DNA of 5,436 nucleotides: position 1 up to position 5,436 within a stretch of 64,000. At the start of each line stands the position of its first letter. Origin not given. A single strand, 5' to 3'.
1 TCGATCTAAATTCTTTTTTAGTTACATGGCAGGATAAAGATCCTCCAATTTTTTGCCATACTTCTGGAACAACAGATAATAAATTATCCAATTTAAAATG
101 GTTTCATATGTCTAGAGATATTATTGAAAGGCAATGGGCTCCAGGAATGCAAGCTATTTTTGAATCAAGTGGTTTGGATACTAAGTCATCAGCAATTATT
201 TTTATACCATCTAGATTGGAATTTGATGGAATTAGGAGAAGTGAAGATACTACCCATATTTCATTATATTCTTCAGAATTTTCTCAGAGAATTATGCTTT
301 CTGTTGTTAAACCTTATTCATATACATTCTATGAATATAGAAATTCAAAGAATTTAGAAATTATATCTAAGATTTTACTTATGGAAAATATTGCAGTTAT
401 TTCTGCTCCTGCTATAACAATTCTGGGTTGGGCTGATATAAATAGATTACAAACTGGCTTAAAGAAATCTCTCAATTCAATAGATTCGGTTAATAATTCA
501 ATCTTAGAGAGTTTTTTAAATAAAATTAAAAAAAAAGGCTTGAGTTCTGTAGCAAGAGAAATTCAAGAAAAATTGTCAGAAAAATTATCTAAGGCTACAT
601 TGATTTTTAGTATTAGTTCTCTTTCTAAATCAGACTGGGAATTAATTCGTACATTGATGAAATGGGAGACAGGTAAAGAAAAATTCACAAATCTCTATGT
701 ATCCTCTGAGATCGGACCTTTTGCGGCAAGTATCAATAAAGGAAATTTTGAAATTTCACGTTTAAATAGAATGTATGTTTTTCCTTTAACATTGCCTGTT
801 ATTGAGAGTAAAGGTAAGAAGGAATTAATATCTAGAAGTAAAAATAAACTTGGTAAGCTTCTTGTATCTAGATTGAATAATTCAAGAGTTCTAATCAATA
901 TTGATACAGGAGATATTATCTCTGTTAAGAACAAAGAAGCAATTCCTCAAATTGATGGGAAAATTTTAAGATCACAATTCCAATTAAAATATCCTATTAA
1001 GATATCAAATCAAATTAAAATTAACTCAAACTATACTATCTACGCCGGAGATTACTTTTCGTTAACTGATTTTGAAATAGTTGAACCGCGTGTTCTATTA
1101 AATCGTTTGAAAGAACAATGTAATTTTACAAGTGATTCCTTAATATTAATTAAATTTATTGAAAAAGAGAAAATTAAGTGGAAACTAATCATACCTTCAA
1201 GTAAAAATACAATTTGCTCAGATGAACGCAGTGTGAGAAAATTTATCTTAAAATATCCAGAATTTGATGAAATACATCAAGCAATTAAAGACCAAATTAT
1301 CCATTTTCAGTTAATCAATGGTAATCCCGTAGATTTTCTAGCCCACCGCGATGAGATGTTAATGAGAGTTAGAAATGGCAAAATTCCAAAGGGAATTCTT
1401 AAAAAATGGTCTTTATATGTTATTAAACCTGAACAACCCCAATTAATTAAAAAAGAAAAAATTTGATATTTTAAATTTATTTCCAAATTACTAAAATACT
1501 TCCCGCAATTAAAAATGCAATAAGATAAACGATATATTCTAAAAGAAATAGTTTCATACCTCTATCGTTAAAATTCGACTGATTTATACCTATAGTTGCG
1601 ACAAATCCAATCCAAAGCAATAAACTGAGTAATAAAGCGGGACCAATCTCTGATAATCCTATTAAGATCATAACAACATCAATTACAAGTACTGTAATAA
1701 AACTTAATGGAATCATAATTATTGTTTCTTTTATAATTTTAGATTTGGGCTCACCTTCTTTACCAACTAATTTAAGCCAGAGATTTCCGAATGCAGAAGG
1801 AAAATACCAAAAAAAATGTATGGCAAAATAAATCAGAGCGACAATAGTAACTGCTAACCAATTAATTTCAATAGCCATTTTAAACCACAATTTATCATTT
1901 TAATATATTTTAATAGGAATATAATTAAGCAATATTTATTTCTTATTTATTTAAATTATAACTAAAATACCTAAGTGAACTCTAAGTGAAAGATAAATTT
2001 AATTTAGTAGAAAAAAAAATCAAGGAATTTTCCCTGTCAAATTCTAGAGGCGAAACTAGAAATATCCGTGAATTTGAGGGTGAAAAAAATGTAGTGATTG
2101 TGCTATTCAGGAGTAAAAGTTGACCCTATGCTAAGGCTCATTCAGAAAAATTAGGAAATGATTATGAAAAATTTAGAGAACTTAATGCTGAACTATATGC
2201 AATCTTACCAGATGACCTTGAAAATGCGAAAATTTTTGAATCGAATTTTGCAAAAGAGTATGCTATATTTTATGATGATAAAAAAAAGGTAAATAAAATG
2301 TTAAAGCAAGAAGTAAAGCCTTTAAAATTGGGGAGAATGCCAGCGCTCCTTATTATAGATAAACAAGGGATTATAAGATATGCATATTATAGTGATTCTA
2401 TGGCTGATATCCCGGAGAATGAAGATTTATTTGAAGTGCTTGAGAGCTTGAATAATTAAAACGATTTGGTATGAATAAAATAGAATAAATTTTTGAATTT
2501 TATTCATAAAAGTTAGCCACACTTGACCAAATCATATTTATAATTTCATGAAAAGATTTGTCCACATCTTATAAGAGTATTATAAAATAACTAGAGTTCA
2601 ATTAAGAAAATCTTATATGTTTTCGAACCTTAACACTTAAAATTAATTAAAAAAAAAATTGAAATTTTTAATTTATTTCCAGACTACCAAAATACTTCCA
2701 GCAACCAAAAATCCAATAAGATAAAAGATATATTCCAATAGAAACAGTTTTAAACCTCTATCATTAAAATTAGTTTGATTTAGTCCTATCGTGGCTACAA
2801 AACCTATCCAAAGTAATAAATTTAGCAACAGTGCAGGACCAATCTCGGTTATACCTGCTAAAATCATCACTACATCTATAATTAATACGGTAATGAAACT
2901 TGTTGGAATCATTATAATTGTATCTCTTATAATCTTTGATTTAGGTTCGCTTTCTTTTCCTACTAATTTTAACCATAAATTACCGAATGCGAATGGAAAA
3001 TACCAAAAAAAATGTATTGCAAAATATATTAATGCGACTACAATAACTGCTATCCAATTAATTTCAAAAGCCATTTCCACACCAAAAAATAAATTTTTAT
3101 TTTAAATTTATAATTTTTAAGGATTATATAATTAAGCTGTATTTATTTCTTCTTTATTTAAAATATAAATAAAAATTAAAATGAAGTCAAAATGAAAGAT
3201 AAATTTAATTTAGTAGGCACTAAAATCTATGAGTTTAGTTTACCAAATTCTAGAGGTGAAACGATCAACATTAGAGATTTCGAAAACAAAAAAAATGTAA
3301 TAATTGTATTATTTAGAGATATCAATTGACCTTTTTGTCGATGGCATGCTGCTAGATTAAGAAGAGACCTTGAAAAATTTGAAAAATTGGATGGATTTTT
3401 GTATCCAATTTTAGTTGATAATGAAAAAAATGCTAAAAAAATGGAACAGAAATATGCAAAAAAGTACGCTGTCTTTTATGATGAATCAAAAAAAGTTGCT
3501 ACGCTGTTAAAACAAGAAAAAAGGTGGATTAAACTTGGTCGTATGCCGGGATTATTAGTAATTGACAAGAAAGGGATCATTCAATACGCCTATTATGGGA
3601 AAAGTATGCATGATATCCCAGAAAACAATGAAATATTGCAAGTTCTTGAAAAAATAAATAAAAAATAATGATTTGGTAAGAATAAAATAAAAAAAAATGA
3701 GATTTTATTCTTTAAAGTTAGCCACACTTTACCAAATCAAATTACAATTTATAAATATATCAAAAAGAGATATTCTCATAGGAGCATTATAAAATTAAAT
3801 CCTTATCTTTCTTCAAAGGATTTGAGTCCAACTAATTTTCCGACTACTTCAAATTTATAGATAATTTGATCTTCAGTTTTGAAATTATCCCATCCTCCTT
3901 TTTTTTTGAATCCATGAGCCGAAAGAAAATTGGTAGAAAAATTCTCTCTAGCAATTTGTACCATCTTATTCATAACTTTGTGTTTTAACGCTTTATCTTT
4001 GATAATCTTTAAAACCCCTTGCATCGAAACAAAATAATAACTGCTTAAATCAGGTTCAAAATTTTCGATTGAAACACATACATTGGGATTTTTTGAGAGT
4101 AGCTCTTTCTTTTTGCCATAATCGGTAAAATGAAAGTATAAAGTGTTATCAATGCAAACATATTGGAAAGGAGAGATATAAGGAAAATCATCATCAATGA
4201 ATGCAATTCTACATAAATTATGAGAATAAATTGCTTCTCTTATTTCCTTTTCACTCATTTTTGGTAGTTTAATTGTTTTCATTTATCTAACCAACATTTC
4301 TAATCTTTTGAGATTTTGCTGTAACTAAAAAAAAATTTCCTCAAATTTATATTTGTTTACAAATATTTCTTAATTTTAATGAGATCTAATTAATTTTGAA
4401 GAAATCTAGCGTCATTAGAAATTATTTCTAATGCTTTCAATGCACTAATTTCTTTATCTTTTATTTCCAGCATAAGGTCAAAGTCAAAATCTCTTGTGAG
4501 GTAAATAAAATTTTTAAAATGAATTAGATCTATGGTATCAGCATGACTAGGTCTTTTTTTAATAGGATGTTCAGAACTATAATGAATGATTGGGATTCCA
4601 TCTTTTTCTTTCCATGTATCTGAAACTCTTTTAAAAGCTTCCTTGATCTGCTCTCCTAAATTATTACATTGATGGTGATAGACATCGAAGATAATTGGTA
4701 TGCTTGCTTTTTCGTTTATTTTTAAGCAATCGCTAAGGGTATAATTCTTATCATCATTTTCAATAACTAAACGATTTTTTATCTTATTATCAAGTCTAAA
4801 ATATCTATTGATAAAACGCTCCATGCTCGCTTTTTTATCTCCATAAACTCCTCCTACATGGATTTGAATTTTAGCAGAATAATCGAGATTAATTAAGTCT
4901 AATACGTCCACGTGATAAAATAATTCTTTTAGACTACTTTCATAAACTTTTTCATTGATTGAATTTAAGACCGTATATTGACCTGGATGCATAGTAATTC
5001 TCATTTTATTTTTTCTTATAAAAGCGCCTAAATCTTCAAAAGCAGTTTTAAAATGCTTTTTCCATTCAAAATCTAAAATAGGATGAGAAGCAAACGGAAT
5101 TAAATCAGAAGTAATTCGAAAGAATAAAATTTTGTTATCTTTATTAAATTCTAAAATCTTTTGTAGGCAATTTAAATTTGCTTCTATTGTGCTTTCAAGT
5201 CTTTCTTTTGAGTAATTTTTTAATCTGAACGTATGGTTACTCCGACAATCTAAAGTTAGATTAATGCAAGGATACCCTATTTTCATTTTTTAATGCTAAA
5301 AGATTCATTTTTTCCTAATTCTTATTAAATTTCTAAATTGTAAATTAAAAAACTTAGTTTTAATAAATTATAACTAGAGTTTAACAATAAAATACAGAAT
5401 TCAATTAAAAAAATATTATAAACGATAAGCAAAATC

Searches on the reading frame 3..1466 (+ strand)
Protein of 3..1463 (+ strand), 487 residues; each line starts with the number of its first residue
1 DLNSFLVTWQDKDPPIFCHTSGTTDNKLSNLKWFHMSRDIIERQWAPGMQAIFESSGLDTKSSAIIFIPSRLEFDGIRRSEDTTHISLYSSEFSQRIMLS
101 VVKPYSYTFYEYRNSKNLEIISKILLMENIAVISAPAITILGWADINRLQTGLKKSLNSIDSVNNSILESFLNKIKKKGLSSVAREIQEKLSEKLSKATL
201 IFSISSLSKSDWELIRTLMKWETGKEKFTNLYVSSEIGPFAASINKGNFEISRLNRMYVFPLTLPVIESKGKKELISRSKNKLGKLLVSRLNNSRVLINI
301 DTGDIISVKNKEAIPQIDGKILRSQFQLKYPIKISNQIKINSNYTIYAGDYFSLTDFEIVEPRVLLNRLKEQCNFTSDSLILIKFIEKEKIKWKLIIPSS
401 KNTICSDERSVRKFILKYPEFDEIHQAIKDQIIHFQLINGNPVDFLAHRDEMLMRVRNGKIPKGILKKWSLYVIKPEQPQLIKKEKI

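Call 3: search_protein_families(library=pfam, proteins=[window:108-1466:+], max_evalue=1)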
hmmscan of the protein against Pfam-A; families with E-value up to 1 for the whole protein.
window:108-1466:+ (452 aa): 0 families

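Call 40: find_homologous_proteins(query=window:3-1463:+)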
Query window:3-1463:+ (487 aa): 306 proteins with E <= 0.001 among 8000 candidates; the best 120 are listed.
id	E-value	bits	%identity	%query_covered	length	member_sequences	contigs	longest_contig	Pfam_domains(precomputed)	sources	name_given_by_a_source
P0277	0.0e+0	1062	100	100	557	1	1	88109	-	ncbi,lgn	-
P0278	8.5e-270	913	86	100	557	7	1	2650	-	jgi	-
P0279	1.1e-254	863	82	98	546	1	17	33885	-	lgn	-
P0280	8.6e-208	709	68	98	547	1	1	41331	-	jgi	-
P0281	8.6e-207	705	68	98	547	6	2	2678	-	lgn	-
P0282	2.2e-204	698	67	98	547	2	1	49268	-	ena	-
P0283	1.3e-202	692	67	98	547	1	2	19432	-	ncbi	ncbi:MAG: hypothetical protein ACFFBC_12555 [Promethearchaeota archaeon]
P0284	1.0e-201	689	67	98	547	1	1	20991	-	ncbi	ncbi:MAG: hypothetical protein ACFFFT_11830 [Candidatus Thorarchaeota archaeon]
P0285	2.2e-201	688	67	98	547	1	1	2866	-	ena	-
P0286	1.1e-200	685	65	98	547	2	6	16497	-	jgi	-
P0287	2.4e-200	684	65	98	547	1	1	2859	-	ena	-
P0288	9.2e-198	676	65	98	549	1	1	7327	-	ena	-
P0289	1.8e-197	675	65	98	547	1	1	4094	-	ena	-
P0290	2.4e-195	668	65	98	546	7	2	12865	-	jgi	-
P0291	4.2e-195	667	65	97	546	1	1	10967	-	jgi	-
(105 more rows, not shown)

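Call 49: predict_structure(alignment_id=A3)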
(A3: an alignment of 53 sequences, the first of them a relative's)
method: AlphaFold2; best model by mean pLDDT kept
length: 557 residues; sequences in the alignment: 53
mean_pLDDT: 88.8   pTM: 0.88
mean pLDDT of the five models: 88.8, 88.2, 87.6, 86.1, 84.9
residues with pLDDT >= 90: 363; 70-90: 145; 50-70: 46; < 50: 3
segments of 3 or more residues with pLDDT < 50: none
pLDDT, mean of each block of 10 residues (from residue 1): 92 94 91 95 94 93 86 89 88 57 89 95 96 95 88 91 96 97 94 96 93 96 92 83 96 98 97 76 95 93 91 88 93 94 91 94 90 91 88 87 86 90 90 91 86 90 92 82 86 89 92 70 63 72 83 57
secondary structure, 60 per line:
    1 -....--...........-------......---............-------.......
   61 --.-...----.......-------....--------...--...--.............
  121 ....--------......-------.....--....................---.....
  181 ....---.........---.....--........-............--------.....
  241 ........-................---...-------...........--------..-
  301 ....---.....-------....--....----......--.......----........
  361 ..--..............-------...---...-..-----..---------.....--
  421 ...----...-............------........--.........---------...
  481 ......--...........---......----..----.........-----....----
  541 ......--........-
elements in order: E2-5 H8-18 H26-31 H35-46 H54-60 H72-78 E86-89 E103-105 H108-124 E133-138 E146-150 E153-159 H160-172 E176-181 H188-196 E200-204 H207-214 H216-227 H236-248 H250-265 E269-271 H279-289 E301-304 E308-312 H320-323 E326-329 E334-339 E342-345 E353-362 E365-378 E386-388 E392-394 E414-418 E421-423 E428-430 H432-443 E450-457 E460-468 H478-486 H489-499 E503-508 H519-527 H533-536 E541-546 H549-556
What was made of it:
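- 3..1466 (+): C-terminal 487 residues of a 557-aa divergent ANL-fold adenylate-forming enzyme (full length = P0277). It is a candidate donor-activating enzyme, but the link is unproven. The AF2 model has pLDDT 88.8 (call 49).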

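Call 52: fold_search(model_id=the predicted structure, library=pdb)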
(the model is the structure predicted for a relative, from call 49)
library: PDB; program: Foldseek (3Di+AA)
matches with E <= 10: 917; with E <= 0.001: 187
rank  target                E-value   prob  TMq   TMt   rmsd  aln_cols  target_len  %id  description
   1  2y27_B                4.1e-13  1.00  0.39  0.49  11.9       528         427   10  crystal structure of PaaK1 in complex with ATP from Burkholderia cenocepacia (released 2011-05-04)
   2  4r1m_B                8.6e-13  1.00  0.38  0.48  12.1       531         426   13  Crystal structure of a Putative Acyl-CoA ligase (BT_0428) from Bacteroides thetaiotaomicron VPI-5482 at 2.48 A resolut (released 2014-08-27)
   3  4r1m_A                9.7e-13  1.00  0.37  0.46  15.7       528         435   13  Crystal structure of a Putative Acyl-CoA ligase (BT_0428) from Bacteroides thetaiotaomicron VPI-5482 at 2.48 A resolut (released 2014-08-27)
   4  2y4n_A                1.2e-12  1.00  0.39  0.50  11.9       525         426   10  PaaK1 in complex with phenylacetyl adenylate (released 2011-03-01)
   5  4rvo_D                1.4e-12  1.00  0.38  0.48  12.3       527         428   13  Crystal structure of a Putative Acyl-CoA ligase (BT_0428) from Bacteroides thetaiotaomicron VPI-5482 at 2.41 A resolut (released 2014-12-31)
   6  4r1m_D                2.4e-12  1.00  0.41  0.51   9.4       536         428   13  Crystal structure of a Putative Acyl-CoA ligase (BT_0428) from Bacteroides thetaiotaomicron VPI-5482 at 2.48 A resolut (released 2014-08-27)
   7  2y27_A                2.5e-12  1.00  0.39  0.49  12.3       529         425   10  crystal structure of PaaK1 in complex with ATP from Burkholderia cenocepacia (released 2011-05-04)
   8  4rvn_D                3.0e-12  1.00  0.37  0.46  12.3       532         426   12  Crystal structure of a Putative Acyl-CoA ligase (BT_0428) from Bacteroides thetaiotaomicron VPI-5482 at 2.20 A resolut (released 2015-01-21)
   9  4rvn_B                4.5e-12  1.00  0.39  0.49  12.2       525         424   12  Crystal structure of a Putative Acyl-CoA ligase (BT_0428) from Bacteroides thetaiotaomicron VPI-5482 at 2.20 A resolut (released 2015-01-21)
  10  4r1m_C                5.6e-12  1.00  0.37  0.47  15.9       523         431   13  Crystal structure of a Putative Acyl-CoA ligase (BT_0428) from Bacteroides thetaiotaomicron VPI-5482 at 2.48 A resolut (released 2014-08-27)
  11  4r1l_B                7.5e-12  1.00  0.37  0.48  12.6       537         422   11  Crystal structure of a Putative Acyl-CoA ligase (BT_0428) from Bacteroides thetaiotaomicron VPI-5482 at 2.42 A resolut (released 2014-08-27)
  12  4r1l_A                7.5e-12  1.00  0.37  0.46  16.0       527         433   13  Crystal structure of a Putative Acyl-CoA ligase (BT_0428) from Bacteroides thetaiotaomicron VPI-5482 at 2.42 A resolut (released 2014-08-27)
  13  4rvo_B                8.9e-12  1.00  0.38  0.48  12.4       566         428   12  Crystal structure of a Putative Acyl-CoA ligase (BT_0428) from Bacteroides thetaiotaomicron VPI-5482 at 2.41 A resolut (released 2014-12-31)
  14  4r1l_C                1.1e-11  1.00  0.40  0.50  14.3       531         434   13  Crystal structure of a Putative Acyl-CoA ligase (BT_0428) from Bacteroides thetaiotaomicron VPI-5482 at 2.42 A resolut (released 2014-08-27)
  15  2y4n_B                1.4e-11  1.00  0.38  0.48  12.3       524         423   11  PaaK1 in complex with phenylacetyl adenylate (released 2011-03-01)
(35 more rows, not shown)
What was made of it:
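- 3..1466 (+): The top 50 Foldseek hits are all ANL enzymes, led by PaaK1 at 4e-13 (call 52).
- On ANL adenylate-forming superfamily (for the neighbour at 3-1466): All top 50 Foldseek hits are ANL enzymes, with E down to 4e-13 (call 52).
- The neighbouring gene has an ANL fold (calls 49, 52).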

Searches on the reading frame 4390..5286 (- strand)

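Call 3: search_protein_families(library=pfam, proteins=[window:4390-5286:-], max_evalue=1)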
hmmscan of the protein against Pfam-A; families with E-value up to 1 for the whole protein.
window:4390-5286:- (298 aa): 4 families
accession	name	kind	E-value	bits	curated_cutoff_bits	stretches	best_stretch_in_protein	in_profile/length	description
PF03851.20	UvdE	-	8.8e-66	222.4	24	1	21-260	24-271/275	UV-endonuclease UvdE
PF01261.30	AP_endonuc_2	-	0.00042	20.5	31.1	1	80-238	27-187/249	Xylose isomerase-like TIM barrel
PF07934.18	OGG_N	-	0.036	14.7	23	1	8-171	11-82/115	8-oxoguanine DNA glycosylase, N-terminal domain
PF23073.1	DUF7045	-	0.062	13.9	27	0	182-231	13-61/100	Domain of unknown function (DUF7045)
